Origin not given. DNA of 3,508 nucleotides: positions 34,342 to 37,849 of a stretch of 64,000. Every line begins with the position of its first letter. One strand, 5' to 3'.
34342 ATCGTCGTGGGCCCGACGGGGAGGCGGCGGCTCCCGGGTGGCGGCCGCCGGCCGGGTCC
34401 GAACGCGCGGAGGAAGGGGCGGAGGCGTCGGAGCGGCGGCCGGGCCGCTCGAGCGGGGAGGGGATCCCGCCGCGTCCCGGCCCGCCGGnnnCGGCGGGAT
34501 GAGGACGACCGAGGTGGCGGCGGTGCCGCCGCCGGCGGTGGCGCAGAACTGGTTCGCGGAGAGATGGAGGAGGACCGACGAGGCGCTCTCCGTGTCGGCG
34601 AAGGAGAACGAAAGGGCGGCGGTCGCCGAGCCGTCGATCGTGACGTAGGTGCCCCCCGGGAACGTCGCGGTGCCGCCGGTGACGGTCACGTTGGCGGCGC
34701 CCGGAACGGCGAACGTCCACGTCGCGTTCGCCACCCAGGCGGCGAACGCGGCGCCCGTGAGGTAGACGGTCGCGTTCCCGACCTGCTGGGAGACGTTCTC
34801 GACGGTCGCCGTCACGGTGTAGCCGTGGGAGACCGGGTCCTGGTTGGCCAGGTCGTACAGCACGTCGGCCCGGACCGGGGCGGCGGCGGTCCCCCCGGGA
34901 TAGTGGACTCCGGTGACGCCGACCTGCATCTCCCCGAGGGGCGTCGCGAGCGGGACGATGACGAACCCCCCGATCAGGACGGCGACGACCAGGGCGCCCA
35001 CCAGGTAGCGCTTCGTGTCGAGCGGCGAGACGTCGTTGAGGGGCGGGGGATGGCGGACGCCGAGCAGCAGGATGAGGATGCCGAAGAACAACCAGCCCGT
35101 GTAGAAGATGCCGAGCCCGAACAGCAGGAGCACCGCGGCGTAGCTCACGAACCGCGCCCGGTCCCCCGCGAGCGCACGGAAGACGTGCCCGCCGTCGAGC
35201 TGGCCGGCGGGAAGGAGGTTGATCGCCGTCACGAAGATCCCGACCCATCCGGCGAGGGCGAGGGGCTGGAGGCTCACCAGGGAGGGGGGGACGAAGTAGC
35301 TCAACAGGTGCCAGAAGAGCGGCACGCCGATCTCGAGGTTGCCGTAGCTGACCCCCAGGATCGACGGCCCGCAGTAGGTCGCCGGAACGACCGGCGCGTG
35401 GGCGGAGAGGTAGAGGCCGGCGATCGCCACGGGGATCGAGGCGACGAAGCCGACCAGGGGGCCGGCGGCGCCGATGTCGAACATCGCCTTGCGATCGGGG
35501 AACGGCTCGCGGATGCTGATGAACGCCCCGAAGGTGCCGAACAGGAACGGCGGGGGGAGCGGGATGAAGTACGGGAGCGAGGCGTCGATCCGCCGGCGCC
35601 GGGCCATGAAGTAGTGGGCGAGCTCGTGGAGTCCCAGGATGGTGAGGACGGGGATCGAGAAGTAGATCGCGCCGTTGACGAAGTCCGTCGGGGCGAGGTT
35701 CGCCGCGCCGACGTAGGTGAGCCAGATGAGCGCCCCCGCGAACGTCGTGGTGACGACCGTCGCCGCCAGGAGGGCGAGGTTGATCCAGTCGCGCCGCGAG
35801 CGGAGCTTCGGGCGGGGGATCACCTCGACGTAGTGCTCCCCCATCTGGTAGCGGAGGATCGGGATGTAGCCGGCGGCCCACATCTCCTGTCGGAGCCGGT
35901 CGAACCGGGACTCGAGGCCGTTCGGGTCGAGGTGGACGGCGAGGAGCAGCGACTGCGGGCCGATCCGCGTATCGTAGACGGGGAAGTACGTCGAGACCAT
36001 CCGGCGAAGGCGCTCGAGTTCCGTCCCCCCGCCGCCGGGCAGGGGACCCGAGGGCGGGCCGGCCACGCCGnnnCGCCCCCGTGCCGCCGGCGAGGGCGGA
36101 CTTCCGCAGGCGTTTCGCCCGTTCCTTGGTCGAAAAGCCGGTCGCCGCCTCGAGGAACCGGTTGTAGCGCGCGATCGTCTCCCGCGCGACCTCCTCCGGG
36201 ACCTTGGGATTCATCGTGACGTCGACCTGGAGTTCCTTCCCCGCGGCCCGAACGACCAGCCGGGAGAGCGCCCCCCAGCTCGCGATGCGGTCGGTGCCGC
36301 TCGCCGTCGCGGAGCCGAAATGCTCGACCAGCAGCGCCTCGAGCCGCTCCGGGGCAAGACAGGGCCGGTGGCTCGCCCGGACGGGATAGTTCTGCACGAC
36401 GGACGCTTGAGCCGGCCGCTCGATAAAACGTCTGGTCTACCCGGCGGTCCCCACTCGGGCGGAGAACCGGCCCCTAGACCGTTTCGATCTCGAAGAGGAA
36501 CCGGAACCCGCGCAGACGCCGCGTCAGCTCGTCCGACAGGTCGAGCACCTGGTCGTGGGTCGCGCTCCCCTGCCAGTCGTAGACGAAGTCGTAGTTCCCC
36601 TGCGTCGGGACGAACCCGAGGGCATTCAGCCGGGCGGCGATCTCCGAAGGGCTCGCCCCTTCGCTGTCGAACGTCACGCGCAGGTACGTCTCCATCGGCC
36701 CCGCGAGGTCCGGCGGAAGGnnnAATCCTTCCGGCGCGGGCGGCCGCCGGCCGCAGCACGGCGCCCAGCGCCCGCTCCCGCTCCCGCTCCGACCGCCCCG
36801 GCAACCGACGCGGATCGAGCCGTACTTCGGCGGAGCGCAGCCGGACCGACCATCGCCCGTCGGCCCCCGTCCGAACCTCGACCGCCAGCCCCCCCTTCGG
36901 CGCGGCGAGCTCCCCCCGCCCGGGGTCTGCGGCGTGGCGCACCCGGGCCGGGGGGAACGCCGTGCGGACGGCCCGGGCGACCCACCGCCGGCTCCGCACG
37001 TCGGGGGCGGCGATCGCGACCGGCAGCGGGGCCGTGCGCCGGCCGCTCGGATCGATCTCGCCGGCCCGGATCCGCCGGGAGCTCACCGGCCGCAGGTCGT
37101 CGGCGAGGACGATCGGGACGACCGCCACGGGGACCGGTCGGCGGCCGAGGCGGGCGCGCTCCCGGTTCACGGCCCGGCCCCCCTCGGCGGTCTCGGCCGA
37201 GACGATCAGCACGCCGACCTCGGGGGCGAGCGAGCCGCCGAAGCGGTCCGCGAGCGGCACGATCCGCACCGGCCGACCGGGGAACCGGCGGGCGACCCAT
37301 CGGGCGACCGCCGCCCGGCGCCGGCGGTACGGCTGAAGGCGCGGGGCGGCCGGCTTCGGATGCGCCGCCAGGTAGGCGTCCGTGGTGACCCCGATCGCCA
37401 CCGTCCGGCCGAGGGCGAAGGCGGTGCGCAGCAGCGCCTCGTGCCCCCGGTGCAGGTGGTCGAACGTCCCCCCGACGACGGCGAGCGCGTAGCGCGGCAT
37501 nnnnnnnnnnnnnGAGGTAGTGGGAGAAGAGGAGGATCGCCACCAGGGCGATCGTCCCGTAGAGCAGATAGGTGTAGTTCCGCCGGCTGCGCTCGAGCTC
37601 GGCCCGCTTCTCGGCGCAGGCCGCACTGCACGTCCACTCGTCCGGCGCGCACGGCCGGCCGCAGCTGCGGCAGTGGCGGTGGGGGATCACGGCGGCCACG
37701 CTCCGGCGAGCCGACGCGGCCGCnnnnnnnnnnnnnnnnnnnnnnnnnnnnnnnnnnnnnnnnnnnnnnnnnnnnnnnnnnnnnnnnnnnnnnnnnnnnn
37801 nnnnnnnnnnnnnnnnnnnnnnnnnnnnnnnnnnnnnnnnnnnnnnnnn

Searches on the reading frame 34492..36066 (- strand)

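Call 82: search_protein_families(library=pfam, proteins=[window:34492-36066:-], max_evalue=0.01)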
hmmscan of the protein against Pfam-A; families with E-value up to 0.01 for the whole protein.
window:34492-36066:- (525 aa): 1 family
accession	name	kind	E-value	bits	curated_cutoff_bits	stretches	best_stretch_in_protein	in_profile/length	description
PF02163.28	Peptidase_M50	-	7.1e-20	71.7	27.2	1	135-308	1-205/221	Peptidase family M50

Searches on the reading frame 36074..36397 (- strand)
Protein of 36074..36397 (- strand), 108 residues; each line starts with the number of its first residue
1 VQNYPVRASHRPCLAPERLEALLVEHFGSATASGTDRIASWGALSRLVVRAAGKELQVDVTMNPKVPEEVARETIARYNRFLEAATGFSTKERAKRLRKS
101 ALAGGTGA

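Call 82: search_protein_families(library=pfam, proteins=[window:36074-36397:-], max_evalue=0.01)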
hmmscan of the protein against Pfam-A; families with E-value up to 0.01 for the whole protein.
window:36074-36397:- (108 aa): 1 family
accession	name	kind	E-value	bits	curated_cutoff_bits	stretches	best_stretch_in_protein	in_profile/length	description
PF18446.7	DUF5611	-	7e-20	72.1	25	1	1-99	1-102/102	Domain of unknown function (DUF5611)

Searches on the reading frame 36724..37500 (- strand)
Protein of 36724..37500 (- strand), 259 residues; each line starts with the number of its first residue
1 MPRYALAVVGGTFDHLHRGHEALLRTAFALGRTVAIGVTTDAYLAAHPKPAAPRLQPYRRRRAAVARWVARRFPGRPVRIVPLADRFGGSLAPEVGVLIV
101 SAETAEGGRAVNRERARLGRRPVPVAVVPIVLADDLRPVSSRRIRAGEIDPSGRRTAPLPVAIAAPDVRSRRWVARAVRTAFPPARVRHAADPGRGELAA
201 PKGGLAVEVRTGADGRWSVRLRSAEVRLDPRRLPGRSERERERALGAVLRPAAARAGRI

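Call 82: search_protein_families(library=pfam, proteins=[window:36724-37500:-], max_evalue=0.01)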
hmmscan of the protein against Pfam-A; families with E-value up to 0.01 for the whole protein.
window:36724-37500:- (259 aa): 1 family
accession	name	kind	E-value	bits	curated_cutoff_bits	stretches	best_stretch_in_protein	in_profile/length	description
PF01467.32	CTP_transf_like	-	7.7e-10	39.5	21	1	8-146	1-132/133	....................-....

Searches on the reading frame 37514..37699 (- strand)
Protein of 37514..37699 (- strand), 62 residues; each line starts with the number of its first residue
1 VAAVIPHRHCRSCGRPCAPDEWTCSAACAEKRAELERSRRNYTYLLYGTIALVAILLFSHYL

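Call 82: search_protein_families(library=pfam, proteins=[window:37514-37699:-], max_evalue=0.01)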
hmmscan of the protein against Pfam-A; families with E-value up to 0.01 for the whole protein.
window:37514-37699:- (62 aa): 1 family
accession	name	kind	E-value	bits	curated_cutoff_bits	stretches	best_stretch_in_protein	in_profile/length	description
PF09889.16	DUF2116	-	1.7e-11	44.3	26.8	1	6-59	2-56/59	Probable treble clef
